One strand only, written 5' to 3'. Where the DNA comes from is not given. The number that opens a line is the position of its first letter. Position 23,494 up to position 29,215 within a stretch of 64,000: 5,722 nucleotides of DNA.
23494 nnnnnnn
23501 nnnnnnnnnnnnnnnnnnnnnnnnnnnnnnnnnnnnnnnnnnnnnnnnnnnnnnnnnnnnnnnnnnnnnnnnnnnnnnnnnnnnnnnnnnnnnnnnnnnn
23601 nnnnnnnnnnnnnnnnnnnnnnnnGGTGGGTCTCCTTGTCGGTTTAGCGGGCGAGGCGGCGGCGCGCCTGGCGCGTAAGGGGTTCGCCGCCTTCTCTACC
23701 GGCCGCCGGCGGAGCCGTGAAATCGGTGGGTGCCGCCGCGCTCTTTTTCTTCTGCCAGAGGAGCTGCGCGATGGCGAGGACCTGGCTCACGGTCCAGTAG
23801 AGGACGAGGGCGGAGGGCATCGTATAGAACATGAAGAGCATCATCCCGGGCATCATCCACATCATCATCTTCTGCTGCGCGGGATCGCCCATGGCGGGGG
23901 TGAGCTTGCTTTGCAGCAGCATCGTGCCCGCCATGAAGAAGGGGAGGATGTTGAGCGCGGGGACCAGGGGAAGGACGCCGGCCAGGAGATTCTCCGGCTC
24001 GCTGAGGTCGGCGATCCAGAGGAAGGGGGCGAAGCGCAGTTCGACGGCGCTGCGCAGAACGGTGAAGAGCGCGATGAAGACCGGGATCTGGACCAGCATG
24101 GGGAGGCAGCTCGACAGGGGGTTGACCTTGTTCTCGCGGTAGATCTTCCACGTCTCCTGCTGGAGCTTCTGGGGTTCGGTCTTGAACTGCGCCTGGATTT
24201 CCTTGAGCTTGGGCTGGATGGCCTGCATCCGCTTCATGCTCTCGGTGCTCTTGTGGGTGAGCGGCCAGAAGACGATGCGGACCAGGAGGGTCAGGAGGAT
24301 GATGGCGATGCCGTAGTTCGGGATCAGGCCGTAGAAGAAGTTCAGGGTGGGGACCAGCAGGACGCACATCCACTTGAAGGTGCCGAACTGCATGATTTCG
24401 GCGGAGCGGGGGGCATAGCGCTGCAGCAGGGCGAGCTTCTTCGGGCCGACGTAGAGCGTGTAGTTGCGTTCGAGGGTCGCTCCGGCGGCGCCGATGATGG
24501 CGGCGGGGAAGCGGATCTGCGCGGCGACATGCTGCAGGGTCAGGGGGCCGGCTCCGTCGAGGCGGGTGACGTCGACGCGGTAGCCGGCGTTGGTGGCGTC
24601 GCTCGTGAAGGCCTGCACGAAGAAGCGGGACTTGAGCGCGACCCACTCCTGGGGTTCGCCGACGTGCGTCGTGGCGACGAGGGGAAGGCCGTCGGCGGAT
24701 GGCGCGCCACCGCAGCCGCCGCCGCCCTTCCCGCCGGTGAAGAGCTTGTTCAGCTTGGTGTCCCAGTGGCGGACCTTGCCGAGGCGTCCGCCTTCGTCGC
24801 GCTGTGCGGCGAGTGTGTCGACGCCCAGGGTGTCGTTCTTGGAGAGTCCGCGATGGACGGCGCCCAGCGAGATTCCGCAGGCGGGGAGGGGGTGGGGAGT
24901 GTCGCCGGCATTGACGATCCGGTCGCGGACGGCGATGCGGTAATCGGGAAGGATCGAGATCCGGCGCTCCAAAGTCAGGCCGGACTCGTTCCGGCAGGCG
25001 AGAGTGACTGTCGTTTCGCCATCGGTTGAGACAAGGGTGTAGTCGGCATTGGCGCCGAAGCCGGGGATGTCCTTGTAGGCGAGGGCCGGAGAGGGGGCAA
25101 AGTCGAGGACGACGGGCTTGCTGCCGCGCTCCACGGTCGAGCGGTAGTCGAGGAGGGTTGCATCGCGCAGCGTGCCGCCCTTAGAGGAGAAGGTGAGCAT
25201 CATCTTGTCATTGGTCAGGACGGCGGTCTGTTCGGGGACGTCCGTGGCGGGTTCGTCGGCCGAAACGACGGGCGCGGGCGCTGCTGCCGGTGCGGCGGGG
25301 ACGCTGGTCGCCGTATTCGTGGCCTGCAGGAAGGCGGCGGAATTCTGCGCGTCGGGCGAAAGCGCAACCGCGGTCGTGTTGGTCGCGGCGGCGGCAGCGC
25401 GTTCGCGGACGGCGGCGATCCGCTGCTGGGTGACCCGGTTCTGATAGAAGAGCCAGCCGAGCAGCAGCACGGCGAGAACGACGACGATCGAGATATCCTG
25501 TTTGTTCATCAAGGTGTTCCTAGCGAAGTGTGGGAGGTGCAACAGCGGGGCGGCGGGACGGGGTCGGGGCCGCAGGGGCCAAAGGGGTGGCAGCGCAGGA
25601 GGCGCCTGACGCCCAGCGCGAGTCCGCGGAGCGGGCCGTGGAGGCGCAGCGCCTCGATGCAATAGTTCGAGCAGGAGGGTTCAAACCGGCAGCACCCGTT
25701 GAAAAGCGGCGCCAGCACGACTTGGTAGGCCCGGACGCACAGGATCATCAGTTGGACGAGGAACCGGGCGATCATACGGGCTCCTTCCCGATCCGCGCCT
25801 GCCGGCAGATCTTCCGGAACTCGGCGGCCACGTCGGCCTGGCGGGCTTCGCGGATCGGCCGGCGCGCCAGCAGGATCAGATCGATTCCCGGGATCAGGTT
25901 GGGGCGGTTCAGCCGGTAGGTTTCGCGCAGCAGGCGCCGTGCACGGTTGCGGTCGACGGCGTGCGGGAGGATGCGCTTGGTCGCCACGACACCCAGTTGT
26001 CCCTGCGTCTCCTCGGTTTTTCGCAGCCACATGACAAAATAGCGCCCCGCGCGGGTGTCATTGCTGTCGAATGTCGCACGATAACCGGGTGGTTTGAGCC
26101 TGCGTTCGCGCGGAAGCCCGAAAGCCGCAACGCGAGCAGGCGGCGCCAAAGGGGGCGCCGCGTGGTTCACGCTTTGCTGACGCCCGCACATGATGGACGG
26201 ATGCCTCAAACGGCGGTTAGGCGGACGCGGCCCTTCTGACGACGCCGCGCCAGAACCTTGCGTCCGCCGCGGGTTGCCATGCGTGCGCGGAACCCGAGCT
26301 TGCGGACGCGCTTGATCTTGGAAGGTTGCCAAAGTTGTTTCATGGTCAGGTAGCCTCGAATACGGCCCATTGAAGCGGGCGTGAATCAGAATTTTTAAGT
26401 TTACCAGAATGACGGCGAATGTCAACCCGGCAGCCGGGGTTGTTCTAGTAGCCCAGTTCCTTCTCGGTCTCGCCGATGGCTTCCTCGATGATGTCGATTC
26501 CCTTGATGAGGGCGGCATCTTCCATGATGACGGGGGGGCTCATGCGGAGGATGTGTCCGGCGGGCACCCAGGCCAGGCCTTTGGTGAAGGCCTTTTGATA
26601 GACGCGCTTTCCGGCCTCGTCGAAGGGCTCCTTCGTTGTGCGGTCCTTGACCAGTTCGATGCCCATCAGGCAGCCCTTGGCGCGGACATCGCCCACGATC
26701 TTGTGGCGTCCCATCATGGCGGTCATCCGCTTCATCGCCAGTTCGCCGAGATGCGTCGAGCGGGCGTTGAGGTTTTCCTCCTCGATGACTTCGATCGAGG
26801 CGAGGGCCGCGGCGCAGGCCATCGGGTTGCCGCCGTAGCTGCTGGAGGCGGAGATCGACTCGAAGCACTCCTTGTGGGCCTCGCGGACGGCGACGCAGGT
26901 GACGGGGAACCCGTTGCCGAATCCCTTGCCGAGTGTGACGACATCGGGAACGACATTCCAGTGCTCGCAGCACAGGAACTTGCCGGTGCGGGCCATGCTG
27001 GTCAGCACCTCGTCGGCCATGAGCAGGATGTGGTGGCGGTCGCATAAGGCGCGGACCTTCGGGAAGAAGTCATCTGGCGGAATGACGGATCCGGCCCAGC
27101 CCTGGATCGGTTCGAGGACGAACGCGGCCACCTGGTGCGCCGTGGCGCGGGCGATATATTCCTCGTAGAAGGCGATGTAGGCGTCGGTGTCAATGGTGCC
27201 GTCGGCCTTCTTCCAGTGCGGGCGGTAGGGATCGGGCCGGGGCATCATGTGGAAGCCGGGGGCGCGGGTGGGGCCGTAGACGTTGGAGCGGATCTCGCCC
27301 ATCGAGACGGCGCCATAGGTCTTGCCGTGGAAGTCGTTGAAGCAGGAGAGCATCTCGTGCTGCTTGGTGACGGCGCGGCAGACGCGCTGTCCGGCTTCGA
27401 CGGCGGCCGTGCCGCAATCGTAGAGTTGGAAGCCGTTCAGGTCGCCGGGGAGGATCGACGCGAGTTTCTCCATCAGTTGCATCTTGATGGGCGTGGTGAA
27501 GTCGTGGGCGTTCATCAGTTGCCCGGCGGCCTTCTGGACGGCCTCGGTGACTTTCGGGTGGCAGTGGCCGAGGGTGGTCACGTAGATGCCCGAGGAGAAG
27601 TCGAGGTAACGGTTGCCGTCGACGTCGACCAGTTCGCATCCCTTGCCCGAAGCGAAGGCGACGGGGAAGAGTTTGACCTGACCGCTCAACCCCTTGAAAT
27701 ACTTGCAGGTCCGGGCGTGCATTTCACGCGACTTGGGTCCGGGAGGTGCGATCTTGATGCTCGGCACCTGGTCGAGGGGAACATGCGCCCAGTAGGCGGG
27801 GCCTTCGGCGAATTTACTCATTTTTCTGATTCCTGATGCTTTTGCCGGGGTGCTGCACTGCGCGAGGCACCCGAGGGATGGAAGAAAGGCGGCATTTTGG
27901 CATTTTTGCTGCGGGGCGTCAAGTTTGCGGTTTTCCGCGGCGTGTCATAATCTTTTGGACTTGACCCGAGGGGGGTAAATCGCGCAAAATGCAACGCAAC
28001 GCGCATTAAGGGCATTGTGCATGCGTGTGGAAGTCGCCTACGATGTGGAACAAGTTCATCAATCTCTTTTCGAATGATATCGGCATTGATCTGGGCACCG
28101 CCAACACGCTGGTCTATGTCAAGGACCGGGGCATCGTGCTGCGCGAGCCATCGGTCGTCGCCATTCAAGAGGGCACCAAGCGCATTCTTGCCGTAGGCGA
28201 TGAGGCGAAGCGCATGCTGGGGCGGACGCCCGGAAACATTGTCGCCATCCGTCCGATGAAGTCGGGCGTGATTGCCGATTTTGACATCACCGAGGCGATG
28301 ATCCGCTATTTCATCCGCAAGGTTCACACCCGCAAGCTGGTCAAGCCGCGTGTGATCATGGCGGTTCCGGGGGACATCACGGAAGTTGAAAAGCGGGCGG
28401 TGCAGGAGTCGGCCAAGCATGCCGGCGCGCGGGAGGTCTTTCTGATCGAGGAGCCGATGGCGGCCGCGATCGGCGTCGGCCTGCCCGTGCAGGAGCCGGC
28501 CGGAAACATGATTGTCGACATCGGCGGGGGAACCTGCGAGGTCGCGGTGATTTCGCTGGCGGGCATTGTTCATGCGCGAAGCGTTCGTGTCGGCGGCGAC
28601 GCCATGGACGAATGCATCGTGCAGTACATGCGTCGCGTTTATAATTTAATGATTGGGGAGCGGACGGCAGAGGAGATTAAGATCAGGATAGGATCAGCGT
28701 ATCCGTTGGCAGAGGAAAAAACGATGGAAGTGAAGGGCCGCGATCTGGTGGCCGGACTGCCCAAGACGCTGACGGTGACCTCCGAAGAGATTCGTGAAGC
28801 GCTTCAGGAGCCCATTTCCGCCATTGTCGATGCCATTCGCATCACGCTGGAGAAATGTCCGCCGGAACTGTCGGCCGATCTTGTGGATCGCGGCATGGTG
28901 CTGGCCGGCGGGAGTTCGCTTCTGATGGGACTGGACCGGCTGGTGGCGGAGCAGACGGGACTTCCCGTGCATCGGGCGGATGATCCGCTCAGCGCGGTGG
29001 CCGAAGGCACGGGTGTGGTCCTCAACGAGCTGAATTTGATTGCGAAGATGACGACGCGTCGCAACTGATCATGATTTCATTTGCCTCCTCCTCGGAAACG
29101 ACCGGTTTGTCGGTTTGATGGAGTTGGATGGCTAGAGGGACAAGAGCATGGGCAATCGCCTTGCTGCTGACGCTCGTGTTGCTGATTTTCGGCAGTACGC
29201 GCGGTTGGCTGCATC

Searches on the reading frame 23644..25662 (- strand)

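Call 40: search_protein_families(library=pfam, proteins=[window:23644-25662:-], max_evalue=0.00001)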
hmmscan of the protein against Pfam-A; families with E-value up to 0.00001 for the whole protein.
window:23644-25662:- (672 aa): 2 families
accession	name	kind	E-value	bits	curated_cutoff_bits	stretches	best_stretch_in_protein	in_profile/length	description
PF02096.25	60KD_IMP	-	7.7e-59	198.8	35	1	450-637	1-161/163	60Kd inner membrane protein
PF14849.12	YidC_periplas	-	6.2e-23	82.6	24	2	149-257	4-129/283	YidC periplasmic domain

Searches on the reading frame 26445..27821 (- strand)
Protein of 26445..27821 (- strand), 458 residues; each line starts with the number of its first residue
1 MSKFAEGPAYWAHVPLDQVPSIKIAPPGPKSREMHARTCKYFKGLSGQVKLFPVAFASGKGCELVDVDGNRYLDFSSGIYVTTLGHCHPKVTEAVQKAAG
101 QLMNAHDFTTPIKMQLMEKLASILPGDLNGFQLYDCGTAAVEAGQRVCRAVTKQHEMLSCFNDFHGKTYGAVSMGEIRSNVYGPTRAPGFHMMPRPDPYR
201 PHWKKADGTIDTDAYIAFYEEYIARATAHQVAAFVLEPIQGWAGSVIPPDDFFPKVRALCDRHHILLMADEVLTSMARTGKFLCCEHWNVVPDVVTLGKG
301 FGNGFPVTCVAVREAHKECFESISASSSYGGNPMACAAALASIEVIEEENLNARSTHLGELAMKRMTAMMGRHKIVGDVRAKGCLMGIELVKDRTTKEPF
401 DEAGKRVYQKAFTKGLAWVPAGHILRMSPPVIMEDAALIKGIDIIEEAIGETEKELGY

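Call 40: search_protein_families(library=pfam, proteins=[window:26445-27821:-], max_evalue=0.00001)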
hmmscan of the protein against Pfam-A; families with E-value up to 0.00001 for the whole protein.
window:26445-27821:- (458 aa): 1 family
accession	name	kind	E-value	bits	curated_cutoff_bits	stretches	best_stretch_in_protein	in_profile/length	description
PF00202.27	Aminotran_3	-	1.7e-95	320.5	30.5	1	52-449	9-403/403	Aminotransferase class-III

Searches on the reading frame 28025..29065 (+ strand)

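Call 40: search_protein_families(library=pfam, proteins=[window:28025-29065:+], max_evalue=0.00001)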
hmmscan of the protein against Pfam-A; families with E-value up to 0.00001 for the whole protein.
window:28025-29065:+ (347 aa): 6 families
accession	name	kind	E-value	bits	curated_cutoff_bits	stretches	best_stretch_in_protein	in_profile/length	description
PF06723.19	MreB_Mbl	-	8.6e-150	498.5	27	1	16-338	1-324/327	MreB/Mbl protein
PF00012.26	HSP70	-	3.4e-13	49.1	20.6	1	109-329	135-368/599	Hsp70 protein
PF00022.25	Actin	-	7.9e-12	44.9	27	1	21-205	9-190/410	Actin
PF14450.12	FtsA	-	1.5e-11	45.1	31.8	1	163-319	2-111/127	Cell division protein FtsA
PF25216.1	Volactin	-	9.2e-07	29.1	35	1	45-328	49-316/321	Volactin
PF11104.14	PilM_2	-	1.8e-06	27.6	27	0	161-219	182-234/340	Type IV pilus assembly protein PilM;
